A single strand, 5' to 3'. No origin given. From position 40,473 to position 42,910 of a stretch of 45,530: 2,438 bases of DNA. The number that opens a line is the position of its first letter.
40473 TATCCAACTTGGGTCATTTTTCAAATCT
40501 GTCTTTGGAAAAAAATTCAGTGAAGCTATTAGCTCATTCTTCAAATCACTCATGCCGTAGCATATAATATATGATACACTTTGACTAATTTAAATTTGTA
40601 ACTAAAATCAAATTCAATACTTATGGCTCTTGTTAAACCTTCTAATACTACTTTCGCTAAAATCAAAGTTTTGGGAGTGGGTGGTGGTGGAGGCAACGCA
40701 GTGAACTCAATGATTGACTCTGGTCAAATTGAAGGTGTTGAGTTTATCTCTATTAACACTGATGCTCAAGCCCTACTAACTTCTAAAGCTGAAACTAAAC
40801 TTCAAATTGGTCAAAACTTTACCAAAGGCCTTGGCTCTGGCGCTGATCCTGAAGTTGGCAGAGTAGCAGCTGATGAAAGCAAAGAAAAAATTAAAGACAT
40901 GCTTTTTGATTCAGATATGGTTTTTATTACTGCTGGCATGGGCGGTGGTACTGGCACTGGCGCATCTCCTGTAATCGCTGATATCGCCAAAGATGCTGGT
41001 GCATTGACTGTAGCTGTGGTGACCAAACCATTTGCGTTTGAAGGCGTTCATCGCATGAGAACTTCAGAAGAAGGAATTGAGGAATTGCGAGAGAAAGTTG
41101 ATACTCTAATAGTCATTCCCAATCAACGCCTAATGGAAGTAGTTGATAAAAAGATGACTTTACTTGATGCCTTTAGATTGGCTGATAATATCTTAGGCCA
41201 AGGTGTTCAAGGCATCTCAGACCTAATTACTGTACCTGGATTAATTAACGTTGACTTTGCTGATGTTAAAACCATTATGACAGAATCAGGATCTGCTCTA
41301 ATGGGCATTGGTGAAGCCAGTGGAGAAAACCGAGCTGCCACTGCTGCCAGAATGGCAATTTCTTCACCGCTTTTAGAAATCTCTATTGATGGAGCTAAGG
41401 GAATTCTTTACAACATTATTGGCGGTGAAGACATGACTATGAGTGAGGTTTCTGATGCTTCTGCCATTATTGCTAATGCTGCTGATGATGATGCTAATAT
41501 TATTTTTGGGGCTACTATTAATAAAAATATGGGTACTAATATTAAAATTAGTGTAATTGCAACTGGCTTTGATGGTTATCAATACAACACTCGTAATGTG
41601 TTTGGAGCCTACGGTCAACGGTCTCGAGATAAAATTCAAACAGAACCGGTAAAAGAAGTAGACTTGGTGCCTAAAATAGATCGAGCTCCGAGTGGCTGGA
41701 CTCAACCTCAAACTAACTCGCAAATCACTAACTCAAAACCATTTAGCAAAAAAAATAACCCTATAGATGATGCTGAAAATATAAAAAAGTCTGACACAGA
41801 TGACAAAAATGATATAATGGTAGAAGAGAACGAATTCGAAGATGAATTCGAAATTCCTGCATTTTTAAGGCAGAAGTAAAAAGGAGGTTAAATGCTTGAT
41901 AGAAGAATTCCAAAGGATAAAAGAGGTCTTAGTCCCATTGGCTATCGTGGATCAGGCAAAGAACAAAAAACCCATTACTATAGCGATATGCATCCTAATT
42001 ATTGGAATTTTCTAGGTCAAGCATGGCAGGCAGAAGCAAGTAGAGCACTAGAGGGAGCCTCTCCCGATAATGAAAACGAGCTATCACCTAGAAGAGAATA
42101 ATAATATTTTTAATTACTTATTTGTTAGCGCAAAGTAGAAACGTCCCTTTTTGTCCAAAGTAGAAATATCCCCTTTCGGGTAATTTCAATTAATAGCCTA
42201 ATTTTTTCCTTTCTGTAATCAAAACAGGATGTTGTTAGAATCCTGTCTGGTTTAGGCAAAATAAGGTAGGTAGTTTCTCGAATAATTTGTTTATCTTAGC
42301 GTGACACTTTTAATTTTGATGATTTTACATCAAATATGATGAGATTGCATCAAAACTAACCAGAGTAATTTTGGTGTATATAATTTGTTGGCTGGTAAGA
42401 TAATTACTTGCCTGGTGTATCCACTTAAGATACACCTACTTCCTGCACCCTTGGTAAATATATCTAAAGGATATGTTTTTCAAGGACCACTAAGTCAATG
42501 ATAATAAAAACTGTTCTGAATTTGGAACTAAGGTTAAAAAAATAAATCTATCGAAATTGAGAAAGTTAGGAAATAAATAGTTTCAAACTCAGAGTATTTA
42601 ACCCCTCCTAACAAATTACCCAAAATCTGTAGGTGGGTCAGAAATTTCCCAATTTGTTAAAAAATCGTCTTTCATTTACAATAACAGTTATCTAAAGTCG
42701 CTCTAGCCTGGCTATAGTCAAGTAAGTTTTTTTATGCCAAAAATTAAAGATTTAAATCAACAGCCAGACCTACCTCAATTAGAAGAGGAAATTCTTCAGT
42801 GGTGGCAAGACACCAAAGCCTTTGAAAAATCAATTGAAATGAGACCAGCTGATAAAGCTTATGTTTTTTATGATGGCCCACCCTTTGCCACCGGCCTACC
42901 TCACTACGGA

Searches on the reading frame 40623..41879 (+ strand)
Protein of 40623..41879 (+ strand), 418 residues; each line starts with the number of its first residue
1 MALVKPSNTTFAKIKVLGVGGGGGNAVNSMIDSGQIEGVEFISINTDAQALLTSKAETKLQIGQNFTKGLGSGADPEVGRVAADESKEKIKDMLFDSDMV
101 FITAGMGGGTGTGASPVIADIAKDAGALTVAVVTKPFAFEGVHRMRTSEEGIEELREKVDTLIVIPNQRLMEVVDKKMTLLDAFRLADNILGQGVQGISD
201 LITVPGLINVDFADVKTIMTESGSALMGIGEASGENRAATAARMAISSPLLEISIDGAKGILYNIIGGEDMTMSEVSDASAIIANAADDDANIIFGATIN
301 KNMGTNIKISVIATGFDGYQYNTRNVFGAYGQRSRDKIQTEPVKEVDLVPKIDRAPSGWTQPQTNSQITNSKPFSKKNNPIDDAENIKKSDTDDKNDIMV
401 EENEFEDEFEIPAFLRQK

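Call 11: find_related_loci(query=window:40623-41879:+, collection=genome_contigs, flank=3000)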
Query window:40623-41879:+ (418 aa) in genome_contigs; peptide patterns used: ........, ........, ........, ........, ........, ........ (x = any residue, [..] = any of these).
100 stretches matched a pattern; 43 encode a relative of the query (tblastn E <= 1e-3); 43 distinct loci.
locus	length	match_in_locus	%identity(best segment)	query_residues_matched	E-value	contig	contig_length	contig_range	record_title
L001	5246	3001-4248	88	1-417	0e+0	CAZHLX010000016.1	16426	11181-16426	MAG TPA_asm: uncultured Pseudomonadales bacterium isolate SRP167671_co2_247 genome assembly, contig: NODE_4644_length_16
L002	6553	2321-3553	86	1-418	0e+0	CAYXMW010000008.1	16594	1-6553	MAG TPA_asm: uncultured Pseudomonadales bacterium isolate SRP191223_co1_89 genome assembly, contig: NODE_3460_length_165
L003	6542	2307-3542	86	1-418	0e+0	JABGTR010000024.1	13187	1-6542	MAG: Candidatus Paceibacterota bacterium isolate SI034_bin135 k141_1235056, whole genome shotgun sequence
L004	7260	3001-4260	84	1-418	0e+0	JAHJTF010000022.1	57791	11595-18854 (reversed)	MAG: Patescibacteria group bacterium isolate OS_PC_MetaG.mb.40 OS_PC_MetaG.mb.40_k141_328703, whole genome shotgun seque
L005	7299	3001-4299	73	1-418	0e+0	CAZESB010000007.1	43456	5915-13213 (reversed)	MAG TPA_asm: uncultured Pseudomonadales bacterium isolate SRP193661_co1_63 genome assembly, contig: NODE_933_length_4345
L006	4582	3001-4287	73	1-417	0e+0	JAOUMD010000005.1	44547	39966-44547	MAG: Candidatus Paceibacterota bacterium isolate 8_1_July_SF_Bin25 8_1_July_SF_Bin25_scaffold_196_c1, whole genome shotg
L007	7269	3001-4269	75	1-418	0e+0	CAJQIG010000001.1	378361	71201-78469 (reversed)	uncultured Patescibacteria group bacterium isolate 0.2_20180412_Bin_MAXBIN_228_sub_1 genome assembly, contig: c_00000000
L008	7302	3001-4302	73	1-418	0e+0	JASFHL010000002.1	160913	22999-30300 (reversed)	MAG: Candidatus Woesebacteria bacterium isolate D0608M20metaG_Bin_4550 D0608M20metaG_FD_scaffold_8_c1, whole genome shot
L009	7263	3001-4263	73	1-418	0e+0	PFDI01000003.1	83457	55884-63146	MAG: Candidatus Pacebacteria bacterium CG10_big_fil_rev_8_21_14_0_10_44_54 CG10_8_21_14_0.10_scaffold_170_c, whole genom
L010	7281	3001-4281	74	1-418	0e+0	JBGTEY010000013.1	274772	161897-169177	MAG: Patescibacteria group bacterium isolate JTS-RE179 k141_3005249, whole genome shotgun sequence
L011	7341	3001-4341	71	1-418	9e-179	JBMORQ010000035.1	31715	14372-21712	MAG: Patescibacteria group bacterium isolate Betzabe_MAG184 MAG184_35, whole genome shotgun sequence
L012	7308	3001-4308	74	1-414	2e-178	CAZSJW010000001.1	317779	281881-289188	MAG TPA_asm: uncultured Pseudomonadales bacterium isolate SRP286056_co2_78 genome assembly, contig: NODE_15_length_31777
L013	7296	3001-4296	71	1-418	5e-177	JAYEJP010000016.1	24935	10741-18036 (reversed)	MAG: Patescibacteria group bacterium isolate MAG160 MAG160_16, whole genome shotgun sequence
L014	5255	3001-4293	72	1-418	2e-177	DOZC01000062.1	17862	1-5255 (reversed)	MAG TPA_asm: Candidatus Paceibacterota bacterium isolate UBA9650 contig_25676, whole genome shotgun sequence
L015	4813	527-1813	69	1-418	2e-175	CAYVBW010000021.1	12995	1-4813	MAG TPA_asm: uncultured Pseudomonadales bacterium isolate SRP241326_co2_315 genome assembly, contig: NODE_6283_length_12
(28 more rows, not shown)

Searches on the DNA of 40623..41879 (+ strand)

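Call 87: search_rna_families(sources=[L001, L002, L003, L004], threshold=gathering)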
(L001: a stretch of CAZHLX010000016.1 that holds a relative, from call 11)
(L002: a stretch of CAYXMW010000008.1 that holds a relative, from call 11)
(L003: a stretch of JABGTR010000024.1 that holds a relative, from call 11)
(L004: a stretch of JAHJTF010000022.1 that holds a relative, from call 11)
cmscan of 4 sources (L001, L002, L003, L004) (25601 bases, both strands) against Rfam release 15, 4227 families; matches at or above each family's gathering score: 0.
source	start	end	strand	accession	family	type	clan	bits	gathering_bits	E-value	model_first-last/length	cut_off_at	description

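Call 88: search_rna_families(source=L002, start=3740, end=3990, threshold=evalue, max_evalue=1, show_alignments=1)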
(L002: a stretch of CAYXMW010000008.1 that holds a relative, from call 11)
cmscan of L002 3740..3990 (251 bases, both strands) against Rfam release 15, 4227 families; matches with E-value up to 1: 1.
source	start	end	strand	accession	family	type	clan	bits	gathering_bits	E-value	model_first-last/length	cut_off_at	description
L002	3816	3952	+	RF00230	T-box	Cis-reg; leader;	-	29.9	93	3.5e-05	1-219/219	no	T-box leader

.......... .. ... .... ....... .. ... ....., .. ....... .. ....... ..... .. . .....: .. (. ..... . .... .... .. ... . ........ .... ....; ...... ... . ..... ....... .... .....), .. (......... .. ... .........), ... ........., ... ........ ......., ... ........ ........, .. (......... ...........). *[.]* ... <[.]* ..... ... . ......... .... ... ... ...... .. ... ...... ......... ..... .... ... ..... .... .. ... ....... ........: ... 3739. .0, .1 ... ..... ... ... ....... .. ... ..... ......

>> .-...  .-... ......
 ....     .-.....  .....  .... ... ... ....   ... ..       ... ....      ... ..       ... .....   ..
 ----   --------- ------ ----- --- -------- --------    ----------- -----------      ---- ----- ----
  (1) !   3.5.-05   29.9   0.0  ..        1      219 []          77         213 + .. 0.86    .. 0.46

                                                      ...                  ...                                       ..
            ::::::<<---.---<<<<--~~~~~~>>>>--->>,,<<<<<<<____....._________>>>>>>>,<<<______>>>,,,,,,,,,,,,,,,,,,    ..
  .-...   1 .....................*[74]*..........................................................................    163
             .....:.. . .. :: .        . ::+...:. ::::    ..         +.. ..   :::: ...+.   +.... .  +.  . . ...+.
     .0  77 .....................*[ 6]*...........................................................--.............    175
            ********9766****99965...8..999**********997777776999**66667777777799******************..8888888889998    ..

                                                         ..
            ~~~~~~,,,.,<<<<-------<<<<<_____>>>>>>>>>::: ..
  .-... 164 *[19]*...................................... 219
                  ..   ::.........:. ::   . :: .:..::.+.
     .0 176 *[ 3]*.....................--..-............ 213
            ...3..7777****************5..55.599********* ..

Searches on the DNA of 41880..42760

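Call 85: search_rna_families(source=window, start=41880, end=42760, threshold=evalue, max_evalue=1)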
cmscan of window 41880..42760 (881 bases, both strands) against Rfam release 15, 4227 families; matches with E-value up to 1: 0.
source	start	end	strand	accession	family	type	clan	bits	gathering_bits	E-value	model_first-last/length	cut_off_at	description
